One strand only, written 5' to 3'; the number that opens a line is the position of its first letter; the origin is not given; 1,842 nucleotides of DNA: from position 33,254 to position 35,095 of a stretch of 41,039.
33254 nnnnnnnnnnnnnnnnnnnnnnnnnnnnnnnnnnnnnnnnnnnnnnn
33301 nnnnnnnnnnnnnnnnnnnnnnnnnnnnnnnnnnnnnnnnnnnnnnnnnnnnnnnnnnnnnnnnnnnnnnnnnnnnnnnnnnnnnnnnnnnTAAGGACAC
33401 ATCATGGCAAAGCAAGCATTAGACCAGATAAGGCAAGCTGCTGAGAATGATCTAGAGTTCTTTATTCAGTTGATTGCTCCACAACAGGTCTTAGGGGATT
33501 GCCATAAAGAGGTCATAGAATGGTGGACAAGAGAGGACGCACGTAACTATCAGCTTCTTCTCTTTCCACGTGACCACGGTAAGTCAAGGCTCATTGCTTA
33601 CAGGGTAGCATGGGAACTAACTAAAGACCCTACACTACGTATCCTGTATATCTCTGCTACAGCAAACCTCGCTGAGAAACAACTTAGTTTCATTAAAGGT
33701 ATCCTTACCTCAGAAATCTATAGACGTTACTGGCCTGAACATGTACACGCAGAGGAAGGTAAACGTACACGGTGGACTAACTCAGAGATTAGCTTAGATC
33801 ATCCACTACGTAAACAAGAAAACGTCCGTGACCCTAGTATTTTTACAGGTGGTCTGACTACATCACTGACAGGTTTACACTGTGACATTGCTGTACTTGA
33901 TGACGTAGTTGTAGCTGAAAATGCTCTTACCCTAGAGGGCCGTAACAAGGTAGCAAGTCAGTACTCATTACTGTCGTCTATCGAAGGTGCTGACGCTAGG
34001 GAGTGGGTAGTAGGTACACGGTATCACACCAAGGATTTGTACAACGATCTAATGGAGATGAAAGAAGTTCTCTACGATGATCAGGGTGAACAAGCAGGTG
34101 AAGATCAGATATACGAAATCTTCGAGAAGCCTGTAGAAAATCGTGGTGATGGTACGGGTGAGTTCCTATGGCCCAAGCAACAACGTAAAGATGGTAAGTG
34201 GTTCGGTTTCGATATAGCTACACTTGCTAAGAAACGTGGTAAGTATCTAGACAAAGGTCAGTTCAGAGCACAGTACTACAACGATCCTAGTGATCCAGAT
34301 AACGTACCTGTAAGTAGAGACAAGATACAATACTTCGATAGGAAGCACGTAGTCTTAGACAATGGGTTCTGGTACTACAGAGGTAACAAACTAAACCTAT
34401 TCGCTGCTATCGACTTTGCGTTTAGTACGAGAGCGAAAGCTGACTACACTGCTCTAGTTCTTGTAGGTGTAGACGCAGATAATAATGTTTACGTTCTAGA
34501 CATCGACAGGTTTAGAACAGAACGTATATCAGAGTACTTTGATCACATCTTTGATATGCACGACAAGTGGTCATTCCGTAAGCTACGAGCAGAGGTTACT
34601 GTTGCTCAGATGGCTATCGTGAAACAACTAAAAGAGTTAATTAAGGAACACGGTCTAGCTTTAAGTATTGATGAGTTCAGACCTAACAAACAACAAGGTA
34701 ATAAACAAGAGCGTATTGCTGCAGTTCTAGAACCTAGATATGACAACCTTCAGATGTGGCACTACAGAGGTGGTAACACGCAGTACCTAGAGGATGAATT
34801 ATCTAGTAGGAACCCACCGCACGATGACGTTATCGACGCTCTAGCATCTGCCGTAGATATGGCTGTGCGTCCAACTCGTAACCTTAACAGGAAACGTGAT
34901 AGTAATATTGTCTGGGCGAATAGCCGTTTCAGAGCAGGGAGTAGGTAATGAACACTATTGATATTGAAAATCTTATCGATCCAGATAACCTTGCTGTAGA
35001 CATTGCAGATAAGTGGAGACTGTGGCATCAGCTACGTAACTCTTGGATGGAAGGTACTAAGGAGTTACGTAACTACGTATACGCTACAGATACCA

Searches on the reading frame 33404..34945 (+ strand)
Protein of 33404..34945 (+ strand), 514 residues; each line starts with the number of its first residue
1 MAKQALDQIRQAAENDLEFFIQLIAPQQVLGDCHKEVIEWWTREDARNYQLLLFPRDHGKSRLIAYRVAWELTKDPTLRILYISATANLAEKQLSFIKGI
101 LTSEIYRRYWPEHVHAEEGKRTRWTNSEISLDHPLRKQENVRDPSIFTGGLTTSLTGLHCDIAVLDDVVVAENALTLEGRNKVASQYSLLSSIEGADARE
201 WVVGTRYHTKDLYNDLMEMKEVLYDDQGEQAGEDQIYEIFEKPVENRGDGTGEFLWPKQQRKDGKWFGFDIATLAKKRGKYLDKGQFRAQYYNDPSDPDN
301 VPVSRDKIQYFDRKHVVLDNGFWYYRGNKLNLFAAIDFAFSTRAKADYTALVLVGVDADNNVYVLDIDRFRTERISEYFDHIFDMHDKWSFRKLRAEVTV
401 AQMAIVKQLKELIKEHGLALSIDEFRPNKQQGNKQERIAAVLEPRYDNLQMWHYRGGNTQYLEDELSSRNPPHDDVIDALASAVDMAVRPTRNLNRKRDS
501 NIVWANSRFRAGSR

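Call 29: search_protein_families(library=phrogs, max_evalue=0.001, proteins=[window:33404-34945:+])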
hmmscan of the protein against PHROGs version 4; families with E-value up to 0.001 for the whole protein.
window:33404-34945:+ (514 aa): 5 families
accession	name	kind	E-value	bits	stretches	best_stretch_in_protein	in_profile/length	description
phrog_38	-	head and packaging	1.4e-89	302.7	1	5-510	264-729/760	terminase large subunit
phrog_20726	-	unknown function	1.3e-52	179.3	1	330-511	1-193/199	-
phrog_4758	-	head and packaging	3.2e-18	67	1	35-218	43-219/243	terminase large subunit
phrog_17672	-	head and packaging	2.4e-10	40.9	1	45-216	63-227/395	terminase large subunit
phrog_979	-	head and packaging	8.2e-07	29.1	1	329-485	433-597/642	terminase large subunit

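Call 30: search_protein_families(library=pfam, max_evalue=0.01, proteins=[window:33404-34945:+])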
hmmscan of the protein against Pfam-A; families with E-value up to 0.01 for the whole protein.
window:33404-34945:+ (514 aa): 1 family
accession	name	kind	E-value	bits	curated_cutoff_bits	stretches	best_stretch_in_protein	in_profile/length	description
PF22530.2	Terminase-T7_RNaseH-like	-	0.00031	21.4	27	1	347-444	9-101/108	Terminase Bacteriophage T7, Ribonuclease H-like domain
